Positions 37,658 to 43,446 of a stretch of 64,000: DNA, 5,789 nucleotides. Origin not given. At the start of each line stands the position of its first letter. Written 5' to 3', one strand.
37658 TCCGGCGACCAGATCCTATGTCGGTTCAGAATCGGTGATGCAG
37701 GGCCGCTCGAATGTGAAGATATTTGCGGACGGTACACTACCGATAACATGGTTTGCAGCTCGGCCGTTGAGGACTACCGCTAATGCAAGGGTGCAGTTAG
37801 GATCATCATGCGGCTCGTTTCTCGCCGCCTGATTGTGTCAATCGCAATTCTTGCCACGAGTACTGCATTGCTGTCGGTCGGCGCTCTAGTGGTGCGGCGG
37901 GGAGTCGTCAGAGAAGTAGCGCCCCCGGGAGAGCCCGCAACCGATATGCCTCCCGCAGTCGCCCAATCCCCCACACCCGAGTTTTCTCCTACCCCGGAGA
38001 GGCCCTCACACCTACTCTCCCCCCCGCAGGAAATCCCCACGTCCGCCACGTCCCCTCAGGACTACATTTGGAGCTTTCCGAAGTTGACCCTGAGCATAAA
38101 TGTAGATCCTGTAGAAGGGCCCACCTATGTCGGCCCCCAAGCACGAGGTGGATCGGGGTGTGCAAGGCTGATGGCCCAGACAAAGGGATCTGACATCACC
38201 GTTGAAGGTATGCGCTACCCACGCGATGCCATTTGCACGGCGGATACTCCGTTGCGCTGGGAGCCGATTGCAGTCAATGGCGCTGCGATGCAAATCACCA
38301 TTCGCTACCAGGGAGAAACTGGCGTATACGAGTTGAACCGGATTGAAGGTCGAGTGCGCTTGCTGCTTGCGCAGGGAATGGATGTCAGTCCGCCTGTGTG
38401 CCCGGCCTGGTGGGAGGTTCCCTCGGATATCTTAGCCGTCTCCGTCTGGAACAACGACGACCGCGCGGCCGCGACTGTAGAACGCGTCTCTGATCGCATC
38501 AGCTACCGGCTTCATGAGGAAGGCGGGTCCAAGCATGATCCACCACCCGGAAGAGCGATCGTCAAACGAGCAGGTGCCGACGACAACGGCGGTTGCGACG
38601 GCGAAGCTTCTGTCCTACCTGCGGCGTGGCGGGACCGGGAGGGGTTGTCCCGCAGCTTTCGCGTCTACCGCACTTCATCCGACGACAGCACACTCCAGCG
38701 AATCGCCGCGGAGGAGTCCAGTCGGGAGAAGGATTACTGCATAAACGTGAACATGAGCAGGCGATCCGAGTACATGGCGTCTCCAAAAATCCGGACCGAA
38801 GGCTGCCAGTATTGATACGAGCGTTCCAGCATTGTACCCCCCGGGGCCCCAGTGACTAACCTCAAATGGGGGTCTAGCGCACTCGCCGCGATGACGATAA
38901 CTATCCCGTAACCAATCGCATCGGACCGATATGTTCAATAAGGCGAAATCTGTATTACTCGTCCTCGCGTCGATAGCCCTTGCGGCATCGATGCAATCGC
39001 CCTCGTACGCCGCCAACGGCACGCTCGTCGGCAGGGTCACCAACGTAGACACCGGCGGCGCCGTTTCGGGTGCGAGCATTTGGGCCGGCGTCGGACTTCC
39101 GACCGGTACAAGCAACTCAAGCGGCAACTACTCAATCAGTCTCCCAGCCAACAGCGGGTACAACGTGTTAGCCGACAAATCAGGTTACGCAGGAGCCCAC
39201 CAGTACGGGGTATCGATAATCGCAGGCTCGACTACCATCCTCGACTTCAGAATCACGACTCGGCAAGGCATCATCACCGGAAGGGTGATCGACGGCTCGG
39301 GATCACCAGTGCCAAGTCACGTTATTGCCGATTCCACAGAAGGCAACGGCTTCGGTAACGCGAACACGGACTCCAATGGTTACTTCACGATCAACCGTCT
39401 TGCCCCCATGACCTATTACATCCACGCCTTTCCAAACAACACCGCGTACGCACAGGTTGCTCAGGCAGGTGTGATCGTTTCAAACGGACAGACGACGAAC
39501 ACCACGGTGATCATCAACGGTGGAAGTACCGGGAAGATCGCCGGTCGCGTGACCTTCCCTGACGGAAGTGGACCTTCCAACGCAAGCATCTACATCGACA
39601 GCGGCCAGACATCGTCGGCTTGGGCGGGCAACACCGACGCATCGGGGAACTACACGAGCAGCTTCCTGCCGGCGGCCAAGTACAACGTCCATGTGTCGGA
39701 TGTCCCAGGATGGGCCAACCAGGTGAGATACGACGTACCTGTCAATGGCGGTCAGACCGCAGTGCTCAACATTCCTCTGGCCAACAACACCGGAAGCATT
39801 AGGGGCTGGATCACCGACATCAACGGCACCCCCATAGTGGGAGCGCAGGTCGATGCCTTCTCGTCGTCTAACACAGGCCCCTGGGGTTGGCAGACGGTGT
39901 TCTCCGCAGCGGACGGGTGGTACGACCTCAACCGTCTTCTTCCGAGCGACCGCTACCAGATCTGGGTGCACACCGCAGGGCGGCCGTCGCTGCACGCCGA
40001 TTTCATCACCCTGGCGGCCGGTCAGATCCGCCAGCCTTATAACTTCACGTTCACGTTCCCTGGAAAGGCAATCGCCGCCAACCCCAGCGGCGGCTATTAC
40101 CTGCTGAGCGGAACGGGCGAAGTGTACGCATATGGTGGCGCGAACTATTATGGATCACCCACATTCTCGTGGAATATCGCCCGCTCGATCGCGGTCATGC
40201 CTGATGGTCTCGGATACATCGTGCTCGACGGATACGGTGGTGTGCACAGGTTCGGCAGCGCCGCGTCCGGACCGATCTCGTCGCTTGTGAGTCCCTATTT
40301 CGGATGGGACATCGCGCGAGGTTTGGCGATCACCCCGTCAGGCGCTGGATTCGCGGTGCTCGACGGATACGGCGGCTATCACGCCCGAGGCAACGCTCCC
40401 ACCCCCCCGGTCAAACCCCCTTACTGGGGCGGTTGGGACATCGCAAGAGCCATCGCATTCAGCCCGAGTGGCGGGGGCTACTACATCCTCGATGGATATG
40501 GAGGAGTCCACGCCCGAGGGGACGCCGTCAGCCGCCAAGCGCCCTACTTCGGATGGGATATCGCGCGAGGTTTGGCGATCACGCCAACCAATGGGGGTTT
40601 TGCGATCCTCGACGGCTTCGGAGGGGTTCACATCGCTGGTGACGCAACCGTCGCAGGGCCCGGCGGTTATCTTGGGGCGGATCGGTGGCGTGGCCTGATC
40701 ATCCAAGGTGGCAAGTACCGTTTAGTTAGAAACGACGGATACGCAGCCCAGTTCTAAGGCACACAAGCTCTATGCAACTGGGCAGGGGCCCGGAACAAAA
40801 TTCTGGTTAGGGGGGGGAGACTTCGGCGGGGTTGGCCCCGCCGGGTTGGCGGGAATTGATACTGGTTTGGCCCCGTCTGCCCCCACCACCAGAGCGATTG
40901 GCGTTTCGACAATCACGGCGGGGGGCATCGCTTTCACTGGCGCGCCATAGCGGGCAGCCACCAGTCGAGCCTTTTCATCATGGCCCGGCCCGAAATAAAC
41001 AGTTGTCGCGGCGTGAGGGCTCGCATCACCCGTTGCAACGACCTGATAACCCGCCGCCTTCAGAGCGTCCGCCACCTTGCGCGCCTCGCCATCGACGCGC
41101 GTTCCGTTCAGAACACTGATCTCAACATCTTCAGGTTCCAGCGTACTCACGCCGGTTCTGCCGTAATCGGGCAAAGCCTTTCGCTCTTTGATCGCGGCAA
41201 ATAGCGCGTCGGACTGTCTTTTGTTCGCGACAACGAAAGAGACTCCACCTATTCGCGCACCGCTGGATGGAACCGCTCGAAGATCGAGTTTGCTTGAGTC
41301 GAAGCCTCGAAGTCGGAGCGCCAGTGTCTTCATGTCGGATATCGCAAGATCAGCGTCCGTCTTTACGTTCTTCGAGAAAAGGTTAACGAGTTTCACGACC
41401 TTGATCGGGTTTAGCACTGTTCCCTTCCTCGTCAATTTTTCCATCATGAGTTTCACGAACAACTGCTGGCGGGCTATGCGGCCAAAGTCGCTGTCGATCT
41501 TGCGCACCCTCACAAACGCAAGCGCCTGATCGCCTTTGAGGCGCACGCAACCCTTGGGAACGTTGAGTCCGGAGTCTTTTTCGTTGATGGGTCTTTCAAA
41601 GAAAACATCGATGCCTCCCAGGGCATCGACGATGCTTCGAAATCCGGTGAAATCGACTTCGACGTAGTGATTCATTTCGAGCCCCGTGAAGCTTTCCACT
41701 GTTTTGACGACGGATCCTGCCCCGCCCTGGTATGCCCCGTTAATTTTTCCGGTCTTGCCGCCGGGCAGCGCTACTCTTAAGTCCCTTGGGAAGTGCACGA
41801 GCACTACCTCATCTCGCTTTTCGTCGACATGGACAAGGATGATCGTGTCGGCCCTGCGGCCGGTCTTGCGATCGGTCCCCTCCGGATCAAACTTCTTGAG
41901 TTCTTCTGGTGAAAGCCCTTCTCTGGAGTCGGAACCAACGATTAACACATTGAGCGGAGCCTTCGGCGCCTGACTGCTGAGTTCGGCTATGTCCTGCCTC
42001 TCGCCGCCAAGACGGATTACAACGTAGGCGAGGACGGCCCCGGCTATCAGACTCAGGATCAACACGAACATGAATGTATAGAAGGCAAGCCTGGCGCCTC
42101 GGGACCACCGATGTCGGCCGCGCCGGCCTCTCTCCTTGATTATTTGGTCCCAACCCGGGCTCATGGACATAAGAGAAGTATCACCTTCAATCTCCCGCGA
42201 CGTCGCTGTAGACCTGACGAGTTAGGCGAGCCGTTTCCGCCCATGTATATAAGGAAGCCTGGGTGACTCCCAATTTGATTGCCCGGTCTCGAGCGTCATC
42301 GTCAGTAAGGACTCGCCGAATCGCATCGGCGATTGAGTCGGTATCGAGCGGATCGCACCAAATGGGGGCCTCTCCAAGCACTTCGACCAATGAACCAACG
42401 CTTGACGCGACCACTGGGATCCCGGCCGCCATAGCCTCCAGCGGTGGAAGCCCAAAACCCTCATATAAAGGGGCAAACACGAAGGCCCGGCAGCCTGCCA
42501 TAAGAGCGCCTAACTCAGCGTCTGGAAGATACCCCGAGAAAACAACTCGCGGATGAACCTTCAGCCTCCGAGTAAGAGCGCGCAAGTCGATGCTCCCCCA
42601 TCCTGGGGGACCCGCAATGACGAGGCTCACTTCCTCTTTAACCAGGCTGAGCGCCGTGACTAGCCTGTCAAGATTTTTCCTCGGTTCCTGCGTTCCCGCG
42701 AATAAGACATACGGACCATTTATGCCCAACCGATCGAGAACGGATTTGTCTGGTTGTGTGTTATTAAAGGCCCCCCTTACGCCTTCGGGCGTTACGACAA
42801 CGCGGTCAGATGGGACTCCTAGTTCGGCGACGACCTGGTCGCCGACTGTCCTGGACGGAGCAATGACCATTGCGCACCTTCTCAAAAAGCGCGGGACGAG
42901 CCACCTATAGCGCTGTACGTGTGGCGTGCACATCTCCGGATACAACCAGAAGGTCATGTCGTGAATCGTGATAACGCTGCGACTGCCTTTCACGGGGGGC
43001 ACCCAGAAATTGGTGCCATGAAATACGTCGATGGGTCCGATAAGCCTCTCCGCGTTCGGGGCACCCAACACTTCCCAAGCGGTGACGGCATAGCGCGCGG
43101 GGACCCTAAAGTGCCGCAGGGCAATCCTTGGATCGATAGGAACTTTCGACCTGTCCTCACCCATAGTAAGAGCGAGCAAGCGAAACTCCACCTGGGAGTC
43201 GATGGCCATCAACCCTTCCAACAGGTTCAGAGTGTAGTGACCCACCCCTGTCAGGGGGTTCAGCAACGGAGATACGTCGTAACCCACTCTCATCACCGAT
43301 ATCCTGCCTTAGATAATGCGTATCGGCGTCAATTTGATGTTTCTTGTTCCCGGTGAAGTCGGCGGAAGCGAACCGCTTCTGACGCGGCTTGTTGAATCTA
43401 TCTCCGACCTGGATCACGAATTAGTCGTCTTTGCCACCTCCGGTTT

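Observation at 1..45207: Self-contained ~45-kb cell-envelope glycopolymer island: precursor synthesis, assembly, ABC export with terminal-modification reader, LCP attachment and cognate secreted enzymes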

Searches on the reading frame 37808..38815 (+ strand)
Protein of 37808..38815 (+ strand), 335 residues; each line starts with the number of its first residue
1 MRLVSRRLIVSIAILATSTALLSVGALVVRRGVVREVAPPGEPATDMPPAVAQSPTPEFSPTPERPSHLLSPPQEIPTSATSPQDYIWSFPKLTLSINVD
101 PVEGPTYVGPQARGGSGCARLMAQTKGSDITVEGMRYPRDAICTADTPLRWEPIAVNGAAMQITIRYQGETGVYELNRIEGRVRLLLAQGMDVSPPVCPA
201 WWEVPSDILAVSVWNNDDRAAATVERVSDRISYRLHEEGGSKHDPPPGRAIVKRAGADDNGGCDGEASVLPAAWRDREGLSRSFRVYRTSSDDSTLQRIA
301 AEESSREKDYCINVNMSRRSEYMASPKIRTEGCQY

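Call 5: search_protein_families(library=pfam, proteins=[window:37808-38815:+])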
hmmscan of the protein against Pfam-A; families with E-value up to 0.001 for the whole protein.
window:37808-38815:+ (335 aa): 0 families

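Call 14: search_protein_families(library=ncbifam, proteins=[window:37808-38815:+], max_evalue=0.01)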
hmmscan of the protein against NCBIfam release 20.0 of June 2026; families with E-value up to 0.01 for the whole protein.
window:37808-38815:+ (335 aa): 0 families

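Call 35: search_protein_families(library=pfam, proteins=[window:37808-38815:+], max_evalue=10)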
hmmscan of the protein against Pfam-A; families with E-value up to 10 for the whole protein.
window:37808-38815:+ (335 aa): 1 family
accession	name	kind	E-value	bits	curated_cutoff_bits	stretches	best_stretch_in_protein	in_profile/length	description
PF22578.2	GGR_cat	-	0.17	12.2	27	1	80-99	27-46/88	Geranylgeranyl reductase catalytic domain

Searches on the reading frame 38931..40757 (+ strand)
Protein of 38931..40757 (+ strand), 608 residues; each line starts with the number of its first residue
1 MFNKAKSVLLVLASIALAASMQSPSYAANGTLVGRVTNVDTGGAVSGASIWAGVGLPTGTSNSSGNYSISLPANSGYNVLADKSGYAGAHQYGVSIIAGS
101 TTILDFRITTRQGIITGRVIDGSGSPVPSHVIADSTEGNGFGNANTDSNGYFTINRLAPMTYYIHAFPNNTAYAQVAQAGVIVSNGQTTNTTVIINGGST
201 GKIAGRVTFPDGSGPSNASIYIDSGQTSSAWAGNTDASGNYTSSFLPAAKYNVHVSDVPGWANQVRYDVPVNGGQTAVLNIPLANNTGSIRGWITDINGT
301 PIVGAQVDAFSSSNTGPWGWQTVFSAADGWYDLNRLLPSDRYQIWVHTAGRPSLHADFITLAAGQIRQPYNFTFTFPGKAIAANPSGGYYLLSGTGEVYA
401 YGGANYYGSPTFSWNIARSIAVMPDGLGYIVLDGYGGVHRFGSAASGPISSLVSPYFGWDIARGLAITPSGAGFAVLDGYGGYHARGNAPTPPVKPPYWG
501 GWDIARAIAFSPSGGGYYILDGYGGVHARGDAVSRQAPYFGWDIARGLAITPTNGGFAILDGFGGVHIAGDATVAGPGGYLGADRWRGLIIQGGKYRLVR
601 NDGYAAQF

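Call 5: search_protein_families(library=pfam, proteins=[window:38931-40757:+])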
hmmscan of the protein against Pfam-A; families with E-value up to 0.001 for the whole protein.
window:38931-40757:+ (608 aa): 5 families
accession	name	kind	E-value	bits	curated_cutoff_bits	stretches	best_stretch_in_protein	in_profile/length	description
PF13620.12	CarboxypepD_reg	-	9.8e-42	141.6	32.3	4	203-283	2-81/82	Carboxypeptidase regulatory-like domain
PF13715.12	CarbopepD_reg_2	-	3.5e-10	40.2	32.2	0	115-164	1-48/88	CarboxypepD_reg-like domain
PF14686.12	fn3_3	-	3.7e-07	30.3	24.4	1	144-190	29-74/75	Polysaccharide lyase family 4, domain II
PF17210.9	SdrD_B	-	2.2e-06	28.2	29.7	0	135-177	33-76/112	SdrD B-like domain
PF25020.1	TTR_TEN1-4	-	0.00011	22.5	27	0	289-333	8-47/86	Teneurin TTR-like domain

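Call 39: search_protein_families(library=ncbifam, proteins=[window:38931-40757:+], max_evalue=0.001)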
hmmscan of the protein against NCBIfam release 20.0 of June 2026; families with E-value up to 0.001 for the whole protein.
window:38931-40757:+ (608 aa): 1 family
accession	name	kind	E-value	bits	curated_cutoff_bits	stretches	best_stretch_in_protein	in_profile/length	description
NF058648.1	ECF_sub_HI1622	equivalog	9.6e-06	25.7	100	0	201-266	25-91/180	NikL family nickel/cobalt ECF transporter subunit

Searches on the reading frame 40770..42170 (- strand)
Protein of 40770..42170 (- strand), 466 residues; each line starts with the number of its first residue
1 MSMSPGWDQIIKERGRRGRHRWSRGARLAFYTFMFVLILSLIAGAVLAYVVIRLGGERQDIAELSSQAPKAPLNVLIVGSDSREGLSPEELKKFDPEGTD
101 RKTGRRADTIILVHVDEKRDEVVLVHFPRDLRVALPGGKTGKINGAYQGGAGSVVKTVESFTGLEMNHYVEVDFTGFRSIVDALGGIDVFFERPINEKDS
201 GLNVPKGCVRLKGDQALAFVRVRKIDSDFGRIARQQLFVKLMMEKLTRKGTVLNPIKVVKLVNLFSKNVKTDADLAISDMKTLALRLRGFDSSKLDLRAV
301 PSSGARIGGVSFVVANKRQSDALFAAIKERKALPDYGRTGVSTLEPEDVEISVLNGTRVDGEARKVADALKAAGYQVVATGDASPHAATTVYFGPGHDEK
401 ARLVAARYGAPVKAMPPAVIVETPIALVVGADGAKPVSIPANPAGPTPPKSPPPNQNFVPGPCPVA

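Call 5: search_protein_families(library=pfam, proteins=[window:40770-42170:-])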
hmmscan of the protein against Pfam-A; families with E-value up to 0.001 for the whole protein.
window:40770-42170:- (466 aa): 2 families
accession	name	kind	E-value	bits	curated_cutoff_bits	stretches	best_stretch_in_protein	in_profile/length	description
PF03816.19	LytR_cpsA_psr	-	1.4e-43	149.1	24.6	1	106-247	1-149/150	LytR_cpsA_psr family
PF13399.11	LytR_C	-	1.7e-14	54.9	22.2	1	348-432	1-85/86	LytR cell envelope-related transcriptional attenuator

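Call 39: search_protein_families(library=ncbifam, proteins=[window:40770-42170:-], max_evalue=0.001)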
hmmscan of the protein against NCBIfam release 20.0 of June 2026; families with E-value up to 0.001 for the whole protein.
window:40770-42170:- (466 aa): 5 families
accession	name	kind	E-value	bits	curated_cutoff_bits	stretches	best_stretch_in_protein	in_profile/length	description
TIGR00350.1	lytR_cpsA_psr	domain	9.8e-42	142.8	62.3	1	106-246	2-150/152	LCP family glycopolymer transferase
NF006897.1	PRK09379.1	equivalog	2e-32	112.6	441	1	102-329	73-295/298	polyisoprenyl-teichoic acid--peptidoglycan teichoic acid transferase TagU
NF051849.1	LCP_trans_Cps2A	equivalog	2.8e-21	76.3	650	1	105-283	239-417/477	LCP family glycopolymer transferase CpsA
NF047591.1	ligase_LytR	equivalog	1.7e-20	73.6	450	1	106-318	79-302/336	glycopolymer--peptidoglycan transferase LytR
NF035953.1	integrity_Cei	equivalog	0.00045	20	150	1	340-380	72-112/212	envelope integrity protein Cei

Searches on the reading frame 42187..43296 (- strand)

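Call 5: search_protein_families(library=pfam, proteins=[window:42187-43296:-])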
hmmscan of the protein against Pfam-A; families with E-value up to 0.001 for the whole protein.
window:42187-43296:- (369 aa): 6 families
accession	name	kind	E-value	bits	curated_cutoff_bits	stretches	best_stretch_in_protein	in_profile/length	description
PF00534.26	Glycos_transf_1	-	1.4e-30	106.5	26.4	1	194-341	15-167/172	Glycosyl transferases group 1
PF13692.12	Glyco_trans_1_4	-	3.4e-29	102.3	27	1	195-332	2-142/142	Glycosyl transferases group 1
PF13439.12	Glyco_transf_4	-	1.4e-14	55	28.5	1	17-173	3-166/170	Glycosyltransferase Family 4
PF20706.3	GT4-conflict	-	3.5e-11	43.2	26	1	197-357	200-383/385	Family 4 Glycosyltransferase in conflict systems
PF13579.12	Glyco_trans_4_4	-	6.3e-11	43.3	29.7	1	16-171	1-157/158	Glycosyl transferase 4-like domain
PF13524.12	Glyco_trans_1_2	-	6.7e-06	26.5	25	1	219-344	12-126/144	Glycosyl transferase-like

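Call 39: search_protein_families(library=ncbifam, proteins=[window:42187-43296:-], max_evalue=0.001)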
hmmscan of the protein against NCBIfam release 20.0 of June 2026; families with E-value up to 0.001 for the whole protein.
window:42187-43296:- (369 aa): 27 families (the best 25 are shown)
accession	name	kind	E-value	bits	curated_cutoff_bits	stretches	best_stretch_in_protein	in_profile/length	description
TIGR04047.1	MSMEG_0565_glyc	hypoth_equivalog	3.2e-34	118.6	259.85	1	136-364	134-372/373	MSMEG_0565 family glycosyltransferase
NF053787.1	GlcN_PG_synth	equivalog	1e-23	83.8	480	1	124-366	130-359/361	N-acetylglucosaminyl phosphatidylglycerol synthase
TIGR02149.1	glgA_Coryne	subfamily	7.5e-20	71.4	302.4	1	138-366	142-390/391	glycogen synthase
TIGR03449.1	mycothiol_MshA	equivalog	1e-17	64.2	462.5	1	144-366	168-403/406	D-inositol-3-phosphate glycosyltransferase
TIGR04063.1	stp3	hypoth_equivalog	4.1e-14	52.3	442.05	1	151-366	168-395/397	TIGR04063 family PEP-CTERM/XrtA system glycosyltransferase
NF038295.1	EPS_HpsP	equivalog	4.5e-14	52.3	550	1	159-366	172-387/388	hormogonium polysaccharide biosynthesis glycosyltransferase HpsP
NF041876.1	EPS_EpsE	equivalog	3.5e-12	46.2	400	1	142-339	163-368/389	exopolysaccharide biosynthesis GT4 family glycosyltransferase EpsE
TIGR03999.1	thiol_BshA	equivalog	1.5e-10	40.6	273.7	1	211-364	216-371/375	N-acetyl-alpha-D-glucosaminyl L-malate synthase BshA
TIGR03088.1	stp2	hypoth_equivalog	7.3e-10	38.4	409.05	1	204-338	204-344/374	TIGR03088 family PEP-CTERM/XrtA system glycosyltransferase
NF041010.1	glycosy_Agl16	equivalog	7.2e-09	35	575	1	132-365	125-350/352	glycosylation protein Agl16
NF047684.1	TeichurnBiosyTuaC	equivalog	9.8e-09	34.6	550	1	170-366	191-389/391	teichuronic acid biosynthesis protein TuaC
NF038255.1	exopoly_VpsD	equivalog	1.2e-08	34.3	300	1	205-305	214-319/381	VpsD family glycosyltransferase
TIGR02468.1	sucrsPsyn_pln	equivalog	3e-08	31.9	1143.95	1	271-357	574-662/1051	sucrose-phosphate synthase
NF050063.1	ProtGlycPglJ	equivalog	9.9e-08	31.6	500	1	139-339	143-339/363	N-acetylgalactosamine-N,N'-diacetylbacillosaminyl-diphospho-undecaprenol 4-alpha-N-acetylgalactosaminyltransferase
NF007396.0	PRK09922.1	equivalog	1e-07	31.2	385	1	177-299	164-290/361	lipopolysaccharide 1,6-galactosyltransferase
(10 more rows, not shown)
